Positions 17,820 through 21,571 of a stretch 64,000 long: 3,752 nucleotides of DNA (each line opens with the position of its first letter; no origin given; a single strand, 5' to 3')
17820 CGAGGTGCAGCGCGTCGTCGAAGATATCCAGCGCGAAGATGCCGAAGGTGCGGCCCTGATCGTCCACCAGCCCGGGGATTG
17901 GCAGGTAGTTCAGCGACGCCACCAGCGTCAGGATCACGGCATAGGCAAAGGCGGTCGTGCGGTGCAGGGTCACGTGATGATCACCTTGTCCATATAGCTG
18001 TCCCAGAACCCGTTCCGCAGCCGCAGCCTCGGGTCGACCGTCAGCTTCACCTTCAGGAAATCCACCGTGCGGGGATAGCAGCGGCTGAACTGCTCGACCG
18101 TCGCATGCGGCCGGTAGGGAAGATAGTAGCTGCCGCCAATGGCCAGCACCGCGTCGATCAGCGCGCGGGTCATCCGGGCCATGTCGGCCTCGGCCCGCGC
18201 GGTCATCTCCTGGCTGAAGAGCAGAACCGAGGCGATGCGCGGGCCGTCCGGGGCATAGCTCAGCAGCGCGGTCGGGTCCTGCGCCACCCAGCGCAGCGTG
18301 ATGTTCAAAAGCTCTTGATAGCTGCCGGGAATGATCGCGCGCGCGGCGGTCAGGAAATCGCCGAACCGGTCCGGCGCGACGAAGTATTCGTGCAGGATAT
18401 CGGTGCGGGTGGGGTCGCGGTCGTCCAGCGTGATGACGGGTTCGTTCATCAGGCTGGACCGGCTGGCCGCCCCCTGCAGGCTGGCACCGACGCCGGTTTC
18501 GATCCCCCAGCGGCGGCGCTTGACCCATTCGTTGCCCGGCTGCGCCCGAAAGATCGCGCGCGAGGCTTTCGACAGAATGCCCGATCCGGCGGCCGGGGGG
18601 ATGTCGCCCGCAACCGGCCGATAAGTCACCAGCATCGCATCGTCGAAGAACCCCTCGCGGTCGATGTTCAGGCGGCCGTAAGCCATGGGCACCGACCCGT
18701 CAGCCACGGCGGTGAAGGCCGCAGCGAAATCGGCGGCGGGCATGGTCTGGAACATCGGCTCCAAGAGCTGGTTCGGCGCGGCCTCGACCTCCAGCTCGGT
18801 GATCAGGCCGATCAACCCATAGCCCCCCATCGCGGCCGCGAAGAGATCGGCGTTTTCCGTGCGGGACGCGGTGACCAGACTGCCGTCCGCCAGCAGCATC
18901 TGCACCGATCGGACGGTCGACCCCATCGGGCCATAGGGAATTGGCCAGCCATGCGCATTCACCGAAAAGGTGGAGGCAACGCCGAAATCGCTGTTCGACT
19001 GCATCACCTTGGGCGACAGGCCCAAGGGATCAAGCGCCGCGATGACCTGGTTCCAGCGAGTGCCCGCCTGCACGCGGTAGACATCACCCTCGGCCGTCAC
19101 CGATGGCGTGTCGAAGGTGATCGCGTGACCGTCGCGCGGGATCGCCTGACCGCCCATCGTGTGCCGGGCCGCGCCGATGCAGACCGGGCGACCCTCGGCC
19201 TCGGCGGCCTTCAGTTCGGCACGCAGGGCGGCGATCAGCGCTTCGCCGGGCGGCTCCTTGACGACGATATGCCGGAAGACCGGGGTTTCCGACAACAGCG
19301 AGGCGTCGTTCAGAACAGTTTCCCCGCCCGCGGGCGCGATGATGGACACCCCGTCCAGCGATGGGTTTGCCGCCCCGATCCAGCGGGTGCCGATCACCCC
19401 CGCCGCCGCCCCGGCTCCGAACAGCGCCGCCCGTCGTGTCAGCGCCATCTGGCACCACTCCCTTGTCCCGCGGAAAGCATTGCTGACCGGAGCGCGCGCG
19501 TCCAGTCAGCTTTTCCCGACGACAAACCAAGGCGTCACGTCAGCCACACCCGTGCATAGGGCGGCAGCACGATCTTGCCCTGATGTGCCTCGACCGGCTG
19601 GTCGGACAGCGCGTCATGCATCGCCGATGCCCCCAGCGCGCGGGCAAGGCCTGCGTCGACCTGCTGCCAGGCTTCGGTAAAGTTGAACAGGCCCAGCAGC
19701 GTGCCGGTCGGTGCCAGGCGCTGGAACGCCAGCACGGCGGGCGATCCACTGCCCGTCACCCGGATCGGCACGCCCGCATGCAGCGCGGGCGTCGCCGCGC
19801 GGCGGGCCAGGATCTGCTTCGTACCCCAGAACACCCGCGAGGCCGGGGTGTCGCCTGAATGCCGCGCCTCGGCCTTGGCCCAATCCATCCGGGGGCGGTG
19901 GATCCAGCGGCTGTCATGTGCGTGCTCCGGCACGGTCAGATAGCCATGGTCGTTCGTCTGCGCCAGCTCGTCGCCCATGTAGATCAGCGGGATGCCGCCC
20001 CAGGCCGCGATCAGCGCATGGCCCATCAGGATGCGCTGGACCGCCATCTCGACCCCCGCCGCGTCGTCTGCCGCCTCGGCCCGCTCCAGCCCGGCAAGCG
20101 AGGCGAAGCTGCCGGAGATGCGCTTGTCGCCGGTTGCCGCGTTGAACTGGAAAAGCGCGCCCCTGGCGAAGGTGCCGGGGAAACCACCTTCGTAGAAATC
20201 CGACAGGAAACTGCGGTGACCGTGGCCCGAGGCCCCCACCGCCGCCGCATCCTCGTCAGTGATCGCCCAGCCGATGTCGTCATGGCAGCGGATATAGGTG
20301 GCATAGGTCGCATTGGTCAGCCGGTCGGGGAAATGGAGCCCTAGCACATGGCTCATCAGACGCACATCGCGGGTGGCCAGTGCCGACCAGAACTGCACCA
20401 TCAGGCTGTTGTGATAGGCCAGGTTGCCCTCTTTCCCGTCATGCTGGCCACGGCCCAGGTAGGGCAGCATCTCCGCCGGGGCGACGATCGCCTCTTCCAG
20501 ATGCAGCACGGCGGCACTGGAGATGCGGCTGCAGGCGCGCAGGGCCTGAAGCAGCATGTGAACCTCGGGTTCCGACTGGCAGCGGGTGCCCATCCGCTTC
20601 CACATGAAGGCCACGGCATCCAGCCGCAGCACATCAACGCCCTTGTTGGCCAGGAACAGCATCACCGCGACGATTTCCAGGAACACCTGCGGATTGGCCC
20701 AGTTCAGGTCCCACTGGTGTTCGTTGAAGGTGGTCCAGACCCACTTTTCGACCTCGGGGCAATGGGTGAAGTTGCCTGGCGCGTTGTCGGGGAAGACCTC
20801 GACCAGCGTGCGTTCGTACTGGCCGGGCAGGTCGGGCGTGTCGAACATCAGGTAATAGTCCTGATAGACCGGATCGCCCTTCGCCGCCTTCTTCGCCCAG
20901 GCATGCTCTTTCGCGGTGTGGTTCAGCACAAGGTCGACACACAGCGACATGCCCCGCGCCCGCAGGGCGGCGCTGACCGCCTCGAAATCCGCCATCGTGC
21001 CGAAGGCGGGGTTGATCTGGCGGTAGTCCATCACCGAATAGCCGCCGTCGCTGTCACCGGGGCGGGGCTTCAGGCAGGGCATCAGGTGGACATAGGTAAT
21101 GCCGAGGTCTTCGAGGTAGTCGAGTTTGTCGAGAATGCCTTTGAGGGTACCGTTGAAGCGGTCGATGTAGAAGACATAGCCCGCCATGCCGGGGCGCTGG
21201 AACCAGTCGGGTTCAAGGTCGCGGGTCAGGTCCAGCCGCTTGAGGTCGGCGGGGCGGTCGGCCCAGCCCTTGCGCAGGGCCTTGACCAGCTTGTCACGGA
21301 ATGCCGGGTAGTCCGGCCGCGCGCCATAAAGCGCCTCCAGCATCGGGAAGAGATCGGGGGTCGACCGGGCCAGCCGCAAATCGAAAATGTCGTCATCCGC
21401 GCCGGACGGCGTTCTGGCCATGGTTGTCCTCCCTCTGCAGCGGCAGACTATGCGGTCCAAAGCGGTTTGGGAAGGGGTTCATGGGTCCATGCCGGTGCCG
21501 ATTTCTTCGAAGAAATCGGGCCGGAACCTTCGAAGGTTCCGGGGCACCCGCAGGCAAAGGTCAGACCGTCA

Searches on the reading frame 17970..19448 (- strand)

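Call 49: search_protein_families(library=pfam, proteins=[window:17970-19448:-], max_evalue=0.00001)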
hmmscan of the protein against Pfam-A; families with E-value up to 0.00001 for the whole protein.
window:17970-19448:- (492 aa): 1 family
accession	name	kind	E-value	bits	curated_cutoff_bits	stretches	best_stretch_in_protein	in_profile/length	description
PF01565.28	FAD_binding_4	-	1.8e-14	54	26.4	1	73-194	11-138/139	FAD binding domain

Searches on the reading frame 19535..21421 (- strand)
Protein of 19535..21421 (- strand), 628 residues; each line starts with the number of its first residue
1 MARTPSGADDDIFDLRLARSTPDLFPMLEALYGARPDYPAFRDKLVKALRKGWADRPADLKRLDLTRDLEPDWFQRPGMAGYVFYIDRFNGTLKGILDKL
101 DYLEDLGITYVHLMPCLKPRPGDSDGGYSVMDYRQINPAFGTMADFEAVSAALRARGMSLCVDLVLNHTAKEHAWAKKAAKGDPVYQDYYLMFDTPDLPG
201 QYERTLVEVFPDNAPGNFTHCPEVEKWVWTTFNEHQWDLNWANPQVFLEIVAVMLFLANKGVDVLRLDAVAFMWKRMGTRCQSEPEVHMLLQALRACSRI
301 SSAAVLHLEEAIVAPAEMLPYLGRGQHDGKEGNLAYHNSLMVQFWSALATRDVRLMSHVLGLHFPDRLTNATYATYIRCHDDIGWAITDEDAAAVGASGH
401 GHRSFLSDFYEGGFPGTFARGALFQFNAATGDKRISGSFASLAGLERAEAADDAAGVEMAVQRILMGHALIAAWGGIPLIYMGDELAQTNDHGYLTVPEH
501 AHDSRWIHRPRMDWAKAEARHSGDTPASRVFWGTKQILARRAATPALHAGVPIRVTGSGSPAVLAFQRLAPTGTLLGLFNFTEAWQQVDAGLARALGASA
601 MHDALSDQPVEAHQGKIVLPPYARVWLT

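Call 49: search_protein_families(library=pfam, proteins=[window:19535-21421:-], max_evalue=0.00001)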
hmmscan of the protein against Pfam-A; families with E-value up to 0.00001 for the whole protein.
window:19535-21421:- (628 aa): 2 families
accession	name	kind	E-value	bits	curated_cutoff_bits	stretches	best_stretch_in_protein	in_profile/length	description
PF00128.31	Alpha-amylase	-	3e-45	155.7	22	1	82-331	15-262/446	Alpha amylase, catalytic domain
PF22582.2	Amylosucrase_C-like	-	2.3e-11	44.4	27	1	554-628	2-76/76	Amylosucrase, C-terminal domain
